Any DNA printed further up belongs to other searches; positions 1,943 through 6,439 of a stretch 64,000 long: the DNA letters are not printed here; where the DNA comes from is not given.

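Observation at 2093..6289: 1398-aa membrane-anchored coiled-coil/PAS/GAF sensor fused to a SpoIIE/RsbU PP2C phosphatase, with no partner-switching genes nearby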

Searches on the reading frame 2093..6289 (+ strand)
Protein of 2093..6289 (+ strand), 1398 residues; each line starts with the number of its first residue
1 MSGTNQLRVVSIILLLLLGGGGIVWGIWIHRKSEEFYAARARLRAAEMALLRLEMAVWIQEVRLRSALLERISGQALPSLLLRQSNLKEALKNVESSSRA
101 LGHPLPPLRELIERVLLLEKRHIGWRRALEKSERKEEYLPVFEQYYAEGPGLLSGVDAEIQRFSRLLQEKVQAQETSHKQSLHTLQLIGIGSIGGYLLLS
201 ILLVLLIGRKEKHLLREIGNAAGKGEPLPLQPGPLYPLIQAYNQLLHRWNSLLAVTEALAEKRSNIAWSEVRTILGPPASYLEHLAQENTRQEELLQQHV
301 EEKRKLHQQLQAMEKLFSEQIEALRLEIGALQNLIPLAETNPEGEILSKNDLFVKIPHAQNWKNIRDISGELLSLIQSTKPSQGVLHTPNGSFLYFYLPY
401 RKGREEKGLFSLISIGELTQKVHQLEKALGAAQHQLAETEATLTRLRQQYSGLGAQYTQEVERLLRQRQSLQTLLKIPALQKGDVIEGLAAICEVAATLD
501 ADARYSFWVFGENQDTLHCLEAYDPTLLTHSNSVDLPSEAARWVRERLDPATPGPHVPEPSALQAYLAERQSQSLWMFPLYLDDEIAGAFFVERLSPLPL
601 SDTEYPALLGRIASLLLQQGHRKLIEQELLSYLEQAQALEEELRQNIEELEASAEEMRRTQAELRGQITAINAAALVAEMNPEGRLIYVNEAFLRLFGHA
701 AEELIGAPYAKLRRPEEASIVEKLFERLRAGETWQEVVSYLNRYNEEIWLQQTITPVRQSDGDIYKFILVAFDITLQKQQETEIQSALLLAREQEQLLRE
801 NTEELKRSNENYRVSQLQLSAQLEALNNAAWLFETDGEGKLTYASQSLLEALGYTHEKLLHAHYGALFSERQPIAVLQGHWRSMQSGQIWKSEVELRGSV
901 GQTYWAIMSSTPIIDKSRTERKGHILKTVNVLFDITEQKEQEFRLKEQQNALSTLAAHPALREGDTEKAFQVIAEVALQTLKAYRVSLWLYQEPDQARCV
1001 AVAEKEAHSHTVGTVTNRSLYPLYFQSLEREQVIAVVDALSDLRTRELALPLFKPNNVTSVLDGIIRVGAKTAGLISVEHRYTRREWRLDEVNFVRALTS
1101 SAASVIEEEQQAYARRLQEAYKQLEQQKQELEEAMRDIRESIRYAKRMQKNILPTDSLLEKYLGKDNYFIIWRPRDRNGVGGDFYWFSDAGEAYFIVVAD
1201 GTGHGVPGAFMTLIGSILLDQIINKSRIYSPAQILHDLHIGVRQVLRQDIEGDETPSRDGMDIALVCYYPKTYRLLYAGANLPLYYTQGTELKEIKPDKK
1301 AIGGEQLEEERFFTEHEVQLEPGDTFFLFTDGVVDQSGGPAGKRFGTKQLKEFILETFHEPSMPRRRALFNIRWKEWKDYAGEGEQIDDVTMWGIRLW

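Call 6: search_protein_families(library=pfam, proteins=[window:2093-6289:+], max_evalue=0.1)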
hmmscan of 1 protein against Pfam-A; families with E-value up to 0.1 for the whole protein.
window:2093-6289:+ (1398 aa): 9 families
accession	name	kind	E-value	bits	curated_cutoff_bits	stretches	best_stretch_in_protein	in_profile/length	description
PF13426.13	PAS_9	-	3.2e-27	95.2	27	2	680-775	7-102/103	PAS domain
PF07228.17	SpoIIE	-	2.9e-22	80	25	1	1192-1396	3-190/192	Stage II sporulation protein E (SpoIIE)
PF08447.18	PAS_3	-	8.3e-18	64.9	25.6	2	687-770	2-88/89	PAS fold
PF08448.16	PAS_4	-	2.9e-17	63.3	23.1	1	675-778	6-109/110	PAS fold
PF00989.32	PAS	-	2.4e-15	57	22.6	2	675-773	12-112/113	PAS fold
PF01590.32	GAF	-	1.8e-10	41.9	22.4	1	965-1105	1-132/133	GAF domain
PF13188.13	PAS_8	-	6.3e-08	32.7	21.8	1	670-706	9-44/65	PAS domain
PF13185.12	GAF_2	-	0.00059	20.5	28.6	1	489-604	8-122/136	GAF domain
PF13596.12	PAS_10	-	0.048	14.8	22.1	0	702-775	36-106/106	PAS domain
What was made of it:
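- On PPM/PP2C phosphatase, SpoIIE type (Pfam PF07228): 80 bits against a cutoff of 25, aa 1192-1396 (call 6)
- Checked: Pfam PAS (aa 675-778, plus a second PAS at ~830-955), GAF (965-1105; a weaker GAF_2 at 489-604) and SpoIIE (1192-1396; 80 bits against a cutoff of 25) (call 6).
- SpoIIE-family domain (call 6).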

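Call 7: search_protein_families(library=ncbifam, proteins=[window:2093-6289:+], max_evalue=0.01)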
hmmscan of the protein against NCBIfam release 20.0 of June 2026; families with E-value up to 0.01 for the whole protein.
window:2093-6289:+ (1398 aa): 15 families
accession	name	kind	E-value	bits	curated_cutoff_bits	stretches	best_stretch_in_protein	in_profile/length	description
NF038263.1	prot_phos_SiaA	equivalog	4.4e-63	213.8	700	1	1088-1396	361-656/658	biofilm regulation protein phosphatase SiaA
TIGR00229.1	sensory_box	domain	1.9e-25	89.4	22.9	2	674-783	15-125/126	PAS domain S-box protein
NF045675.1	PhdiestaseDibA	equivalog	1.1e-13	50.4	980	2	649-785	62-200/623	phosphodiesterase DibA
NF052574.1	HisKinEspCMyxo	equivalog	3.1e-13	48.8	1200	2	651-787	270-411/785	serine histidine kinase EspC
NF008467.0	PRK11359.1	equivalog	3.1e-13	48.6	857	1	652-783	125-260/800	oxygen-sensing cyclic-di-GMP phosphodiesterase DosP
NF008468.0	PRK11360.1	equivalog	4.4e-10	38.5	646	1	639-787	245-390/616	two-component system sensor histidine kinase AtoS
TIGR02938.1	nifL_nitrog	equivalog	5.7e-10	38.3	242.45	2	835-955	20-135/494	nitrogen fixation negative regulator NifL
NF053781.1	cdiGMPphdstlr2612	equivalog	3.3e-08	31.7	1600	1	650-781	701-833/1268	Tlr1612 family c-di-GMP phosphodiesterase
NF052652.1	YtvA_fam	equivalog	1.2e-07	31.5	250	1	682-787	21-127/243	YtvA family blue-light photoreceptor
NF007298.0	PRK09776.1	equivalog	1.3e-07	29.9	1135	1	677-785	315-425/1111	diguanylate cyclase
NF010077.0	PRK13559.1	subfamily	1.2e-05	24.4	361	1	679-794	61-177/364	hypothetical protein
NF052306.1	BluLightHisKinLov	equivalog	3e-05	23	450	1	682-784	43-147/334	blue-light-activated histidine kinase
NF052573.1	HisKinEspAMyxo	equivalog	7.6e-05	20.9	1400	1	672-790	264-381/755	serine histidine kinase EspA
NF010076.0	PRK13557.1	subfamily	0.00026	19.6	631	1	681-787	50-157/540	histidine kinase famiy protein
NF041576.1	bacphytchrmBphP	equivalog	0.0011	17.5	1040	1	665-746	529-607/622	bacteriophytochrome BphP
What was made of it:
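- Pfam and NCBIfam domains (calls 6, 7).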

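Call 8: find_encoding_contigs(protein=window:2093-6289:+, flank=10000, max_places=6)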
Protein window:2093-6289:+ (1398 aa): no gene with exactly this product is on record in the collection.
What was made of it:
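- Tried and rejected: An exact look-up of the window protein in the contig index found nothing, so the MAG's own flanks could not be fetched (call 8).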

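Call 10: find_homologous_proteins(query=window:2093-6289:+, max_evalue=1e-10)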
Query window:2093-6289:+ (1398 aa): 32 proteins with E <= 1e-10 among 8000 candidates.
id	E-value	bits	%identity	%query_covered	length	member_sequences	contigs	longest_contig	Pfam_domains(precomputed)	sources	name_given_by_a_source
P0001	0.0e+0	3109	100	100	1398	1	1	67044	PF08447.19,PF13426.14,PF13188.14,PF01590.33,PF08448.17,PF00989.32,PF07228.18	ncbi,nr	ncbi:MAG: PAS domain S-box protein [Bacteroidia bacterium]|nr:PAS domain S-box protein [Bacteroidia 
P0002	0.0e+0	2221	71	100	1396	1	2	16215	PF08447.19,PF13426.14,PF13188.14,PF13185.13,PF01590.33,PF08448.17,PF00989.32,PF07228.18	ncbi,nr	ncbi:MAG: PAS domain-containing protein [Bacteroidia bacterium]|nr:PAS domain-containing protein [Ba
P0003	0.0e+0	2195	71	100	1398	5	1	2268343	PF08447.19,PF13426.14,PF13188.14,PF01590.33,PF08448.17,PF00989.32,PF07228.18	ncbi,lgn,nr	ncbi:MAG: hypothetical protein KatS3mg025_1156 [Bacteroidia bacterium]|nr:MAG: hypothetical protein 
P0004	0.0e+0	2183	71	100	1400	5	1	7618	PF08447.19,PF13426.14,PF13188.14,PF01590.33,PF08448.17,PF00989.32,PF07228.18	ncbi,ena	-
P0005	0.0e+0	2062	67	100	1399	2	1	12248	PF08447.19,PF13426.14,PF13188.14,PF13185.13,PF01590.33,PF08448.17,PF00989.32,PF07228.18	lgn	-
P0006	0.0e+0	2059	66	100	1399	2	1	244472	PF08447.19,PF13426.14,PF13188.14,PF13185.13,PF01590.33,PF08448.17,PF00989.32,PF07228.18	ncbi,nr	ncbi:MAG: PAS domain S-box protein [Bacteroidia bacterium]|nr:PAS domain S-box protein [Bacteroidia 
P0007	0.0e+0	2054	67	100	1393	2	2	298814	PF08447.19,PF13426.14,PF13188.14,PF01590.33,PF08448.17,PF00989.32,PF07228.18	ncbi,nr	ncbi:MAG: PAS domain-containing protein [Bacteroidia bacterium]|nr:PAS domain-containing protein [Ba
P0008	0.0e+0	2046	66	100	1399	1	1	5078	PF08447.19,PF13426.14,PF13188.14,PF01590.33,PF08448.17,PF00989.32,PF07228.18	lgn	-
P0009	0.0e+0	2041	67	100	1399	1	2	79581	PF08447.19,PF13426.14,PF13188.14,PF13185.13,PF01590.33,PF08448.17,PF00989.32,PF07228.18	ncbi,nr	ncbi:MAG: PAS domain-containing protein [Bacteroidia bacterium]|nr:PAS domain-containing protein [Ba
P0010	0.0e+0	2039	67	100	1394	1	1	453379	PF08447.19,PF13426.14,PF13188.14,PF13185.13,PF01590.33,PF08448.17,PF13492.13,PF00989.32,PF07228.18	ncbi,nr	ncbi:MAG: PAS domain S-box protein [Bacteroidia bacterium]|nr:PAS domain S-box protein [Bacteroidia 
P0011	0.0e+0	2032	66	100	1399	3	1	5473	PF08447.19,PF13426.14,PF13188.14,PF13185.13,PF01590.33,PF08448.17,PF13492.13,PF00989.32,PF07228.18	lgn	-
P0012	0.0e+0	1962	63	100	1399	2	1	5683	PF08447.19,PF13426.14,PF13185.13,PF01590.33,PF08448.17,PF00989.32,PF07228.18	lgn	-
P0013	0.0e+0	1194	63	65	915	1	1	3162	PF08447.19,PF13426.14,PF13188.14,PF08448.17,PF00989.32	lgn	-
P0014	0.0e+0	1129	65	57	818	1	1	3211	PF08447.19,PF13426.14,PF13188.14,PF08448.17,PF00989.32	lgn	-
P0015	9.2e-258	877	38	83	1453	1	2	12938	PF08447.19,PF13426.14,PF13188.14,PF13185.13,PF01590.33,PF08448.17,PF13492.13,PF00989.32,PF07228.18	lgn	-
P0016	7.2e-30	122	27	24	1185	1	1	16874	PF13426.14,PF13188.14,PF13185.13,PF13492.13,PF00512.32,PF00672.31,PF08447.19,PF12860.14,PF01590.33,PF08448.17,PF02518.32,PF00989.32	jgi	-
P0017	5.0e-28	116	27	24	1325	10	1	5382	PF13426.14,PF13188.14,PF13185.13,PF13492.13,PF00512.32,PF00672.31,PF08447.19,PF12860.14,PF01590.33,PF08448.17,PF02518.32,PF00989.32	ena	-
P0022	9.3e-17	78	26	10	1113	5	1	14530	PF00672.31,PF08447.19,PF13426.14,PF08448.17,PF00989.32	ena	-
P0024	2.2e-16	77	27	11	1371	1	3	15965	PF00672.31,PF08447.19,PF13426.14,PF13188.14,PF02743.25,PF24820.2,PF08448.17,PF00563.26,PF00989.32,PF00990.27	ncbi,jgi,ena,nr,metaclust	ncbi:MAG: hypothetical protein A2061_04290 [Gallionellales bacterium GWA2_59_43]|nr:MAG: hypothetica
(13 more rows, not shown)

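Call 11: find_encoding_contigs(protein=P0003, flank=10000, max_places=2)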
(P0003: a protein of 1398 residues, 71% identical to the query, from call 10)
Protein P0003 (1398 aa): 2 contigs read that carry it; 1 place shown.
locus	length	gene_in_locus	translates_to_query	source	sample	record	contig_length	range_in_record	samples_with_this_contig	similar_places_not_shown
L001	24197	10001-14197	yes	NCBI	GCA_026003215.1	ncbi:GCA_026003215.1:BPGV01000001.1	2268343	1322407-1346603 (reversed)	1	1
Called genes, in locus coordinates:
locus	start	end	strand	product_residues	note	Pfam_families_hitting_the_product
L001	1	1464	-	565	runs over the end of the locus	PF02518:HATPase_c (weak), PF13589:HATPase_c_3 (weak), PF01119:DNA_mis_repair, PF08676:MutL_C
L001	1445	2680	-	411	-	PF13354:Beta-lactamase2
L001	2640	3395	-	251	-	PF10043:DUF2279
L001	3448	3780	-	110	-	PF03091:CutA1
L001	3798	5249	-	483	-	PF20094:GWxTD_dom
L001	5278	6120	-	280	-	PF03239:FTR1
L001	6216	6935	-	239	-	PF13428:TPR_14 (faint), PF12895:ANAPC3 (weak), PF13181:TPR_8 (faint), PF14559:TPR_19 (faint), PF13424:TPR_12 (faint), PF13432:TPR_16, PF00515:TPR_1, PF07719:TPR_2 (weak), +1 more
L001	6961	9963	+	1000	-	-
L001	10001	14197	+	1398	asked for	PF00989:PAS, PF08447:PAS_3, PF08448:PAS_4, PF13188:PAS_8 (faint), PF13426:PAS_9, PF01590:GAF, PF07228:SpoIIE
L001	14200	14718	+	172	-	PF02075:RuvC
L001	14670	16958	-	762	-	PF13620:CarboxypepD_reg, PF13715:CarbopepD_reg_2 (weak)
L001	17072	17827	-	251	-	PF01925:TauE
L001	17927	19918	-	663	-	PF06119:NIDO (faint)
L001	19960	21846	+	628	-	PF00578:AhpC-TSA, PF13905:Thioredoxin_8, PF01436:NHL (faint), PF08450:SGL (faint), PF21959:DUF6923 (faint), PF25021:TEN_NHL (faint)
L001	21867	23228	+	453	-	PF00364:Biotin_lipoyl, PF25919:BSH_CusB (faint), PF02817:E3_binding, PF00198:2-oxoacid_dh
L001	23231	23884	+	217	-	PF00733:Asn_synthase (faint), PF06508:QueC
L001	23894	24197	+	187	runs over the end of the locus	PF01765:RRF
